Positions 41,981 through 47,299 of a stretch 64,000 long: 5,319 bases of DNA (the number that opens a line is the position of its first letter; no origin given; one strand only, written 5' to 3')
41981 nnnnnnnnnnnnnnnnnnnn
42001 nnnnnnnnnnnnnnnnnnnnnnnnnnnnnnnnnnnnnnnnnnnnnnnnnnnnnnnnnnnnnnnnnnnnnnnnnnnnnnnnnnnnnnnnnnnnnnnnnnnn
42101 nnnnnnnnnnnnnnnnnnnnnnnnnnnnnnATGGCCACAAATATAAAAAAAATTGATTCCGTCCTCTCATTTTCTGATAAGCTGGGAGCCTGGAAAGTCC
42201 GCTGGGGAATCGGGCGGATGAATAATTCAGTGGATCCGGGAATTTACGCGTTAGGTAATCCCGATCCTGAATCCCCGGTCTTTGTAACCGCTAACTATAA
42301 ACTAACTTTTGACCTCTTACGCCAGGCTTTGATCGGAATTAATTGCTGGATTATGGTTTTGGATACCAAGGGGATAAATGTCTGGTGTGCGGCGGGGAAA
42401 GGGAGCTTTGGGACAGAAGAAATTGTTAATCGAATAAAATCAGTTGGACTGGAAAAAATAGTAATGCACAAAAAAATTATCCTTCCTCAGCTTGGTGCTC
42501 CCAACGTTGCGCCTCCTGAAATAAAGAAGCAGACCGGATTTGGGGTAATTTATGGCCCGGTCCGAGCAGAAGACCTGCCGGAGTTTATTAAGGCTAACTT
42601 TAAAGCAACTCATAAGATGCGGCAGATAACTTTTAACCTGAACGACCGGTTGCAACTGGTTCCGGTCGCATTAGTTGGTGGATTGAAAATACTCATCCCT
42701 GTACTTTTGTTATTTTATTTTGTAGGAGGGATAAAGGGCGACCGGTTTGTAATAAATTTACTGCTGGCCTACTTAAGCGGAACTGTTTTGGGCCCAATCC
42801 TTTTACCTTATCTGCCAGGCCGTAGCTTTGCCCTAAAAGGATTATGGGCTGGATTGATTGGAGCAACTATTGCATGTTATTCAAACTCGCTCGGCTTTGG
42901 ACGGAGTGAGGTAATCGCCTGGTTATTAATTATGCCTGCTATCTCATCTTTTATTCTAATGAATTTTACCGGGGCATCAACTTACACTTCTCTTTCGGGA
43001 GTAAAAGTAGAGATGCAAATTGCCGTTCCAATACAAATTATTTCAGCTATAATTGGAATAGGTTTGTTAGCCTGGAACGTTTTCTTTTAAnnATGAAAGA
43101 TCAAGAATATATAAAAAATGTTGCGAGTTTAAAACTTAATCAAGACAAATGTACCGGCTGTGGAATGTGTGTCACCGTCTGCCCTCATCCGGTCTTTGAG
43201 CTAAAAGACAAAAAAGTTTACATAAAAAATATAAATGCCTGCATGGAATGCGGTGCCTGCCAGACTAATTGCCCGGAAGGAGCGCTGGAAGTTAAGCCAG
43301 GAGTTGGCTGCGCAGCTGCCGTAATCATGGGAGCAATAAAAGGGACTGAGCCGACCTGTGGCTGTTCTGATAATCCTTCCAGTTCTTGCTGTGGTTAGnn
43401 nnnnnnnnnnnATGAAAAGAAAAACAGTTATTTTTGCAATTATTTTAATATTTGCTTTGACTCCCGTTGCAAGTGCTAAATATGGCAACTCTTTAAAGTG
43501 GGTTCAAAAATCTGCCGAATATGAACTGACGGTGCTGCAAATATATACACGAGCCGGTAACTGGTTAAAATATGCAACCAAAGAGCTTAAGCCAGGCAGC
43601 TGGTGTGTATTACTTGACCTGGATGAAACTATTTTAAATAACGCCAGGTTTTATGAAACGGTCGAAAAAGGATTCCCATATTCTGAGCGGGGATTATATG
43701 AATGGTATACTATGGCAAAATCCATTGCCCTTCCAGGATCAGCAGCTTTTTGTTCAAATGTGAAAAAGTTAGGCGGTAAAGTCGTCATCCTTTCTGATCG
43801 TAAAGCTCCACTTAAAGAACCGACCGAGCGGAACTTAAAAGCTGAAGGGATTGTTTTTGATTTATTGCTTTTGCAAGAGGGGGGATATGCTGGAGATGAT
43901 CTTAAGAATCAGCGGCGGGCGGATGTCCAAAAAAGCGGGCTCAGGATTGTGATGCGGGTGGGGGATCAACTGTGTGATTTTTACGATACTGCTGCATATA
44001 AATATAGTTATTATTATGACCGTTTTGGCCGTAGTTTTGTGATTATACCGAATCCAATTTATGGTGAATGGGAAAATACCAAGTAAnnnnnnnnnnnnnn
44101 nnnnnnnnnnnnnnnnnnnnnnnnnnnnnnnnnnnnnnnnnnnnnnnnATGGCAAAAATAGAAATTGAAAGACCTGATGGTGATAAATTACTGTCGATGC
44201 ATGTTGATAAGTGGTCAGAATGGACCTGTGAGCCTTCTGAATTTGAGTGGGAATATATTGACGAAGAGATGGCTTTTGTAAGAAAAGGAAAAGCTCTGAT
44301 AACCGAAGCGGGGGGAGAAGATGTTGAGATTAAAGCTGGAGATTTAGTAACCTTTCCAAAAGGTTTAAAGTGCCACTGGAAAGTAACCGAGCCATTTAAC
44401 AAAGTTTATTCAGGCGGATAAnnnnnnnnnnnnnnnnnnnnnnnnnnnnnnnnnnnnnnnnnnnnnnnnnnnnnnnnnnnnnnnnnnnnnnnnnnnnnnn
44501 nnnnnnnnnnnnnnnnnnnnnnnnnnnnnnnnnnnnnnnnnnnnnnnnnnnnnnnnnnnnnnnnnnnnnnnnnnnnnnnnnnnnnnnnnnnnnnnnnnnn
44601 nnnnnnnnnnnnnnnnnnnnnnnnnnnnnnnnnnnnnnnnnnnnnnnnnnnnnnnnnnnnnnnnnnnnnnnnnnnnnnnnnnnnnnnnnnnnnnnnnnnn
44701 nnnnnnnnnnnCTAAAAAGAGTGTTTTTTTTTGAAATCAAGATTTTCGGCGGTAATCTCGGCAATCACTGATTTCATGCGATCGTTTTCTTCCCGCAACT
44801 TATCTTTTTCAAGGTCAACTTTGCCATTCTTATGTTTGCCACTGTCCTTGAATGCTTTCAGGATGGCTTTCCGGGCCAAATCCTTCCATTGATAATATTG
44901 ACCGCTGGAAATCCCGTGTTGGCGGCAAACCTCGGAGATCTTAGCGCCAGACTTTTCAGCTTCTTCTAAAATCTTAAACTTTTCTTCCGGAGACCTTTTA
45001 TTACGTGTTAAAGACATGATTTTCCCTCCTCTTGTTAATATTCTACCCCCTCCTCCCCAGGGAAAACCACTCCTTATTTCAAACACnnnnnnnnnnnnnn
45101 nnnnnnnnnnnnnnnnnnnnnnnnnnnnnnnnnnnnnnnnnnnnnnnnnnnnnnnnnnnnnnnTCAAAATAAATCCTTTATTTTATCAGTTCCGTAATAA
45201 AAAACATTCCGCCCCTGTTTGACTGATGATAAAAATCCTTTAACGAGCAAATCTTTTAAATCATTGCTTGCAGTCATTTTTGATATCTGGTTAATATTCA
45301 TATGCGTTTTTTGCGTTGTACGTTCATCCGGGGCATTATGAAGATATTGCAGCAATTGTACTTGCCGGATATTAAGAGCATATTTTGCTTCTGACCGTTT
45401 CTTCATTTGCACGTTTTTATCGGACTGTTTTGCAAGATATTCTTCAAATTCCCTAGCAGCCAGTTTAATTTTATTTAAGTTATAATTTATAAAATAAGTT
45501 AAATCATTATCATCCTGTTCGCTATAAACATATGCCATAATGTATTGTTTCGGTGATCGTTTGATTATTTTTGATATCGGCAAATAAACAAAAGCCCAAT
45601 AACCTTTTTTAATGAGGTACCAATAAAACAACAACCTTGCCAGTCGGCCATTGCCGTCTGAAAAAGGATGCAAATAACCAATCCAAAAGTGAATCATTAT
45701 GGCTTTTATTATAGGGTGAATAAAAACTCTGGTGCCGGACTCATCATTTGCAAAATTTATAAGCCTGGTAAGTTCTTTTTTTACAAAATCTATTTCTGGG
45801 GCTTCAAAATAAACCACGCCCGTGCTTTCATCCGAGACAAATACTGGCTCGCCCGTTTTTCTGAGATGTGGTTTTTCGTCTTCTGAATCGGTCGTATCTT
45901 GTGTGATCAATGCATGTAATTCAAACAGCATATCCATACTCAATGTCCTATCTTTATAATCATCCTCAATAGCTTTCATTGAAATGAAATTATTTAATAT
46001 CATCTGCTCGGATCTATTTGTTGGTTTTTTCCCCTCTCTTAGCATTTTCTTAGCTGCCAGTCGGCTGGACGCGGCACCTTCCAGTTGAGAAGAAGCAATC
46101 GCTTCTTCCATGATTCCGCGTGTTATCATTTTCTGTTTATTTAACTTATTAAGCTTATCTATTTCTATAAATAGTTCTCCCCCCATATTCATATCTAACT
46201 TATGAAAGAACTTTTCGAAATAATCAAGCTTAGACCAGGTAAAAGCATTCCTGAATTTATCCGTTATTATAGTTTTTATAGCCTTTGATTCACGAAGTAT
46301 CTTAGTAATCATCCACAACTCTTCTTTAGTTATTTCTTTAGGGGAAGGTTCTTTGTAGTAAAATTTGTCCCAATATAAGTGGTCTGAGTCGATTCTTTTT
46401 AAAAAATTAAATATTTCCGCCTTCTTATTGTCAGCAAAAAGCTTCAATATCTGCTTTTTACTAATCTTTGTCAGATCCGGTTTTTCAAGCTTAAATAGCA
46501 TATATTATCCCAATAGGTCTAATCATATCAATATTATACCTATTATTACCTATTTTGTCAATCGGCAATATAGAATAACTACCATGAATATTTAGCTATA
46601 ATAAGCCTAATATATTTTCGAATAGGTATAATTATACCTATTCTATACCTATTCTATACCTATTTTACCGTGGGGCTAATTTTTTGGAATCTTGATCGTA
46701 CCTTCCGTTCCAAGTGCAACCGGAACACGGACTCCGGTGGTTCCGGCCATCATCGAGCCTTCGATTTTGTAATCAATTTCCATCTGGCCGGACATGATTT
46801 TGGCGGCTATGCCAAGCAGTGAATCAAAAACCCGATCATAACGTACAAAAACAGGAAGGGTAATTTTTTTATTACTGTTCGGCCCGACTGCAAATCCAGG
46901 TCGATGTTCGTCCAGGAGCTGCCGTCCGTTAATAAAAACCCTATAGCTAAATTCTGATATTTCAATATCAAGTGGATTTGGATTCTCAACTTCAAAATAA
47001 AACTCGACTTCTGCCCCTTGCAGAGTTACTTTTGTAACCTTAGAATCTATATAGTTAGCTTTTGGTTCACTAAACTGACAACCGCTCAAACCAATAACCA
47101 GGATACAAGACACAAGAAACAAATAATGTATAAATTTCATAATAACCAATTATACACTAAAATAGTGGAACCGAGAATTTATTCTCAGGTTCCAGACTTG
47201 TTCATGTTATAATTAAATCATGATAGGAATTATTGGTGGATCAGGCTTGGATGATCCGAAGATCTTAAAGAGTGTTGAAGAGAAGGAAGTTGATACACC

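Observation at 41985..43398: hgcA-hgcB mercury methylation gene pair with an overlapping 53-aa leader ORF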

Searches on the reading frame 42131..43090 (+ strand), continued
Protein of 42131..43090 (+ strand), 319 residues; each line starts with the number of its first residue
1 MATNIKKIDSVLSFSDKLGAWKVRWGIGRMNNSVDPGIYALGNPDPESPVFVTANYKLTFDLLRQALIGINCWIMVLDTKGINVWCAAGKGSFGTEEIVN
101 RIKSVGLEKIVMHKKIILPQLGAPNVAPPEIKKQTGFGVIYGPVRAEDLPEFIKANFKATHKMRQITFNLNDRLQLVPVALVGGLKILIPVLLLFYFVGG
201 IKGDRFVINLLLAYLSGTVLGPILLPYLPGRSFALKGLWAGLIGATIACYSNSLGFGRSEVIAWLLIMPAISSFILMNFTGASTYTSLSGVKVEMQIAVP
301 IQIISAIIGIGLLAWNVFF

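Call 70: find_encoding_contigs(protein=P0061, flank=4000, max_places=2)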
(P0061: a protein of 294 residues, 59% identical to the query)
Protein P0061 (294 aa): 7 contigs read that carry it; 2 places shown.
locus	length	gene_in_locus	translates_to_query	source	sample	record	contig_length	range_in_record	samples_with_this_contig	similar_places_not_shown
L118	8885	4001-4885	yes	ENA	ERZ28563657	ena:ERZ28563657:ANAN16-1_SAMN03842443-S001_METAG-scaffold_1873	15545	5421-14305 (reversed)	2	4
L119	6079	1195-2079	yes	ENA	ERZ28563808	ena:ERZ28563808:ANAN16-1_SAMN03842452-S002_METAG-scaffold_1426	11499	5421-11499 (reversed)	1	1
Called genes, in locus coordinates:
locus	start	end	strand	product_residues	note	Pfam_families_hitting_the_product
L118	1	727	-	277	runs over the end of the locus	PF02811:PHP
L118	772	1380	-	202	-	-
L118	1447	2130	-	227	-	-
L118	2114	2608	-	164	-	PF02677:QueH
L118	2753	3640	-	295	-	PF00701:DHDPS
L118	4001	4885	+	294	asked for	PF03599:CdhD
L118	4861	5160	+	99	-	PF13183:Fer4_8 (faint), PF13237:Fer4_10, PF00037:Fer4, PF12837:Fer4_6 (weak), PF14697:Fer4_21, PF12838:Fer4_7, PF13187:Fer4_9, PF00037:Fer4 (weak), +4 more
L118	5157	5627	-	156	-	PF07963:N_methyl (weak)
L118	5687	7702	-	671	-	PF00270:DEAD (faint), PF04851:ResIII, PF17757:UvrB_inter, PF27431:UvrB_3rd, PF00271:Helicase_C, PF12344:UvrB, PF02151:UVR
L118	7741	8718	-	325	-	PF00069:Pkinase, PF07714:PK_Tyr_Ser-Thr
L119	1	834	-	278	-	?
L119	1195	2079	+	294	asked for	PF03599:CdhD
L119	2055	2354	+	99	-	PF13183:Fer4_8 (faint), PF13237:Fer4_10, PF00037:Fer4, PF12837:Fer4_6 (weak), PF14697:Fer4_21, PF12838:Fer4_7, PF13187:Fer4_9, PF00037:Fer4 (weak), +4 more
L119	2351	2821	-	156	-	PF07963:N_methyl (weak)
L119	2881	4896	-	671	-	PF00270:DEAD (faint), PF04851:ResIII, PF17757:UvrB_inter, PF27431:UvrB_3rd, PF00271:Helicase_C, PF12344:UvrB, PF02151:UVR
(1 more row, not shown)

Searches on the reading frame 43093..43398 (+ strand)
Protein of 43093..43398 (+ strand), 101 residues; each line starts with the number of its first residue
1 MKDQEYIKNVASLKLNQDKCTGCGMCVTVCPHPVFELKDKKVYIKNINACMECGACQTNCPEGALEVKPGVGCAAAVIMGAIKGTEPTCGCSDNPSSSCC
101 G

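Call 3: search_protein_families(library=pfam, proteins=[window:43093-43398:+], max_evalue=0.01)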
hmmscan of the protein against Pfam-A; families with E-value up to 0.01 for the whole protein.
window:43093-43398:+ (101 aa): 16 families
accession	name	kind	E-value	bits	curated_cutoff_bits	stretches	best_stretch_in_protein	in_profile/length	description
PF12838.12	Fer4_7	-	1.7e-14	54.5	27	3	19-64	1-52/52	4Fe-4S dicluster domain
PF00037.32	Fer4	-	1.6e-13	50.3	21.1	2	15-32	3-20/24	4Fe-4S binding domain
PF12797.12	Fer4_2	-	4.2e-12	45.6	24.5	2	15-31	5-21/22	4Fe-4S binding domain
PF13237.11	Fer4_10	-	6.3e-11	42.5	25.5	1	14-61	3-53/53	4Fe-4S dicluster domain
PF13187.11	Fer4_9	-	4.7e-10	39.8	27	1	19-64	1-51/52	4Fe-4S dicluster domain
PF12837.12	Fer4_6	-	3.7e-09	36.5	25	2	16-32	5-21/24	4Fe-4S binding domain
PF14697.11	Fer4_21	-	1.5e-08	35.1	35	2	11-31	32-52/59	4Fe-4S dicluster domain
PF13484.11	Fer4_16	-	9.7e-08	33.1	30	1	12-32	45-65/66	4Fe-4S double cluster binding domain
PF13183.11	Fer4_8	-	1.4e-07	32.4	27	3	44-63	48-67/68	4Fe-4S dicluster domain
PF12800.12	Fer4_4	-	1.5e-06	28.5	24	1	18-31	2-15/17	4Fe-4S binding domain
PF25160.1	LdpA_Fe-S-bd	-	2.6e-06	27.5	27.6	1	13-35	21-43/49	LdpA Fe-S cluster-binding domain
PF13534.11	Fer4_17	-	6.1e-06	27.1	22.2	1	45-63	41-59/61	4Fe-4S dicluster domain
PF13459.11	Fer4_15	-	0.00034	21.7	22.4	1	14-39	2-26/66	4Fe-4S single cluster domain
PF17179.9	Fer4_22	-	0.00084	20.6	27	1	14-32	75-93/95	4Fe-4S dicluster domain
PF13370.11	Fer4_13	-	0.0012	19.9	24.5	1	16-44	2-31/58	4Fe-4S single cluster domain of Ferredoxin I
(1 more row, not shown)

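Call 4: search_protein_families(library=ncbifam, proteins=[window:43093-43398:+], max_evalue=0.01)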
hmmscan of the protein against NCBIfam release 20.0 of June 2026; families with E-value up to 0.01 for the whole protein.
window:43093-43398:+ (101 aa): 84 families (the best 25 are shown)
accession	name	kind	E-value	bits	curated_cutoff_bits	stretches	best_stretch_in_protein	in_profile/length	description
NF040864.1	HgcB_ferredoxin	equivalog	7.9e-37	125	99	1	5-100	1-93/93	mercury methylation ferredoxin HgcB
NF043039.1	HgcAB_like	equivalog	4.7e-15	56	285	1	9-65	291-349/350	HgcAB-like fusion protein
NF038196.1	ferrodoxin_EFR1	subfamily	9.2e-11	42.2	75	1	11-68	178-232/242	EFR1 family ferrodoxin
NF006221.0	PRK08348.1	subfamily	1e-10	41.5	124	1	12-68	38-95/136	NADH-plastoquinone oxidoreductase subunit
NF040770.1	hetero_SS_HdrA2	exception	2e-10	39.4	1100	1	12-68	571-626/777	CoB-CoM heterodisulfide reductase HdrA2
TIGR02494.1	PFLE_PFLC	subfamily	3.3e-09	36.4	174.35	1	6-69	36-101/293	glycyl-radical enzyme activating protein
TIGR02179.1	PorD_KorD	subfamily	5.1e-09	36.1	60.05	1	15-68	22-75/78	2-oxoacid:acceptor oxidoreductase, delta subunit, pyruvate/2-ketoisovalerate family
NF043069.1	T4HPD_activ_SAM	equivalog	5.8e-09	35.7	425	1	11-67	44-99/299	trans-4-hydroxy-L-proline dehydratase activase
NF007203.0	PRK09624.1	equivalog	1.1e-08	35.2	171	1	12-67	45-100/105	pyuvate ferredoxin oxidoreductase subunit delta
NF042909.1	FMH_DH_FwdF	exception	1.2e-08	34.5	375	1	12-68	251-314/336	tungsten-dependent formylmethanofuran dehydrogenase subunit FwdF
TIGR02700.1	flavo_MJ0208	hypoth_equivalog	1.2e-08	34.5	251.35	1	7-66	137-195/234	dihydromethanopterin reductase (acceptor)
NF045874.1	Vhu_polyferre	exception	2e-08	33.4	600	1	7-89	185-267/381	F420-non-reducing hydrogenase associated-polyferredoxin VhuB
TIGR04395.1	cutC_activ_rSAM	equivalog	2.1e-08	33.8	360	1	13-68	49-106/309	choline TMA-lyase-activating enzyme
NF010368.0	PRK13795.1-3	equivalog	2.8e-08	32.5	588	1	18-61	587-628/635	hypothetical protein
TIGR02060.1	aprB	equivalog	3e-08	33.6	135.65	1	16-73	6-70/132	adenylyl-sulfate reductase subunit beta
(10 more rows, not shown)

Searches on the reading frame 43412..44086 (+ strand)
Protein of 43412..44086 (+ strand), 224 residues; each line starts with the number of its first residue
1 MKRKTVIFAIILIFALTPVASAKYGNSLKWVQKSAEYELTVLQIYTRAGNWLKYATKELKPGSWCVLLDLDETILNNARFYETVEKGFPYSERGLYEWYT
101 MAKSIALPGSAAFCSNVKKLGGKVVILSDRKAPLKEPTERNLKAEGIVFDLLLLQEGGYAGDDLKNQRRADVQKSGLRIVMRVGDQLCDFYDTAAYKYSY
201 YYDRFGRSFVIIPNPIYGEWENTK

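Call 3: search_protein_families(library=pfam, proteins=[window:43412-44086:+], max_evalue=0.01)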
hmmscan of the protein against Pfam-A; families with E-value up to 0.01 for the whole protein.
window:43412-44086:+ (224 aa): 1 family
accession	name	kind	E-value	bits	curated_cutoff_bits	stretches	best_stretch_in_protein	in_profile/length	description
PF03767.20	Acid_phosphat_B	-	1.5e-31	110.2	27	1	21-220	39-230/230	HAD superfamily, subfamily IIIB (Acid phosphatase)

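Call 4: search_protein_families(library=ncbifam, proteins=[window:43412-44086:+], max_evalue=0.01)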
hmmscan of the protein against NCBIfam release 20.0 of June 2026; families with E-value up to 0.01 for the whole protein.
window:43412-44086:+ (224 aa): 3 families
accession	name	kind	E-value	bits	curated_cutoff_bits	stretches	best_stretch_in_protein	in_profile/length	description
TIGR01533.1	lipo_e_P4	equivalog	3.4e-35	121.6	216.05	1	26-223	45-250/273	5'-nucleotidase, lipoprotein e(P4) family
TIGR01675.1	plant-AP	equivalog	3.3e-17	62.6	264.3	1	36-196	51-215/229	plant acid phosphatase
TIGR01680.1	Veg_Stor_Prot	equivalog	2e-07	30.8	375.8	1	65-191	99-231/270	vegetative storage protein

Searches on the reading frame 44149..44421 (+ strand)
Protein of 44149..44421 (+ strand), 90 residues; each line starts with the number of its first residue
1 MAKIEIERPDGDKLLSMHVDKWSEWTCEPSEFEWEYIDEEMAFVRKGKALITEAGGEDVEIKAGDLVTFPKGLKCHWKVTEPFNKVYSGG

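Call 3: search_protein_families(library=pfam, proteins=[window:44149-44421:+], max_evalue=0.01)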
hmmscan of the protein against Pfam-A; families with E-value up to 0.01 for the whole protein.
window:44149-44421:+ (90 aa): 3 families
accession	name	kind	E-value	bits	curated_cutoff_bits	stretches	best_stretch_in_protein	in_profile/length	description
PF05899.18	Cupin_3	-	1.7e-21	76.2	23.5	1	19-87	6-74/74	EutQ-like cupin domain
PF07883.17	Cupin_2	-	8.8e-07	29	27.2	1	38-74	18-53/70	Cupin domain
PF06249.18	EutQ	-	0.0055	16.9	21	1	29-87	86-143/152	Ethanolamine utilisation protein EutQ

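Call 4: search_protein_families(library=ncbifam, proteins=[window:44149-44421:+], max_evalue=0.01)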
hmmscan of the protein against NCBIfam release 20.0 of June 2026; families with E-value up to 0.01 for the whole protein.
window:44149-44421:+ (90 aa): 1 family
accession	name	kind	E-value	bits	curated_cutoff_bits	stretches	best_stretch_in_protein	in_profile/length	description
NF049940.1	MandnitrLy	equivalog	0.00069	19.4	140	1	43-78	60-94/130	(R)-mandelonitrile lyase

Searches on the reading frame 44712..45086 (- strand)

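Call 19: search_protein_families(library=pfam, proteins=[window:44712-45086:-], max_evalue=0.001)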
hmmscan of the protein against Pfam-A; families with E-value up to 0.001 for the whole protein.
window:44712-45086:- (124 aa): 3 families
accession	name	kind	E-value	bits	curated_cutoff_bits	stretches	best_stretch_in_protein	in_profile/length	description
PF01527.26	HTH_Tnp_1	-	8.2e-13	48.8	24.1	1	28-108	4-74/75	Transposase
PF13518.12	HTH_28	-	2.2e-06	28.1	25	1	35-73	1-38/52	Helix-turn-helix domain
PF13384.12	HTH_23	-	3.2e-05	24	24.6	1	33-70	4-40/50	Homeodomain-like domain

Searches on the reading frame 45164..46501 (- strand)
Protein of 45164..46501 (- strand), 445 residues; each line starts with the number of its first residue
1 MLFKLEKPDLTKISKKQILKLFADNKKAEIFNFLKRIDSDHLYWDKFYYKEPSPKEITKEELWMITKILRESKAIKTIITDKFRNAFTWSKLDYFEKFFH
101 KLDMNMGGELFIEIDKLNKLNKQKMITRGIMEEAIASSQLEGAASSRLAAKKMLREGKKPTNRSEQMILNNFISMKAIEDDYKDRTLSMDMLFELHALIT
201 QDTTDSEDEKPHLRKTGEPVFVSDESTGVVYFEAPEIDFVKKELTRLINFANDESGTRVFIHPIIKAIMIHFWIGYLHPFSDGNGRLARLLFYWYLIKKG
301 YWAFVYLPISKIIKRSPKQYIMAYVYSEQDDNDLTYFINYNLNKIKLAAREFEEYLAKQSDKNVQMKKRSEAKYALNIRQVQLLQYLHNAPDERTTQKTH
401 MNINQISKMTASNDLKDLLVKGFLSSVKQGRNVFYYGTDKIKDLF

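Call 19: search_protein_families(library=pfam, proteins=[window:45164-46501:-], max_evalue=0.001)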
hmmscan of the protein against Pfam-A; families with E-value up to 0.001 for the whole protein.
window:45164-46501:- (445 aa): 2 families
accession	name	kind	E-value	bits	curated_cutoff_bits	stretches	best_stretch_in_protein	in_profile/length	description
PF02661.23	Fic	-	2.6e-16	60.7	24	1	187-296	2-93/93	Fic/DOC family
PF22381.2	Staph_reg_Sar_Rot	-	0.00088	19.8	27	1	365-443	1-80/85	Transcriptional regulator SarA/Rot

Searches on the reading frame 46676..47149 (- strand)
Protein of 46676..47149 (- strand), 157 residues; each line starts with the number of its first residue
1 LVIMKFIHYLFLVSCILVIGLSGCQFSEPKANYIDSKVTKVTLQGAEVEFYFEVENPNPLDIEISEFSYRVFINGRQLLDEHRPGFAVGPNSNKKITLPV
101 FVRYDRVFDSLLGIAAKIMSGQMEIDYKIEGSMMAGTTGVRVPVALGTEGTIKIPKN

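Call 19: search_protein_families(library=pfam, proteins=[window:46676-47149:-], max_evalue=0.001)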
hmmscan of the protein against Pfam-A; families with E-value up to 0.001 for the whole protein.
window:46676-47149:- (157 aa): 1 family
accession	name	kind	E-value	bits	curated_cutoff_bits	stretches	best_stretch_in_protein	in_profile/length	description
PF03168.19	LEA_2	-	3.4e-14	53.5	25.4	1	52-144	2-94/98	Late embryogenesis abundant protein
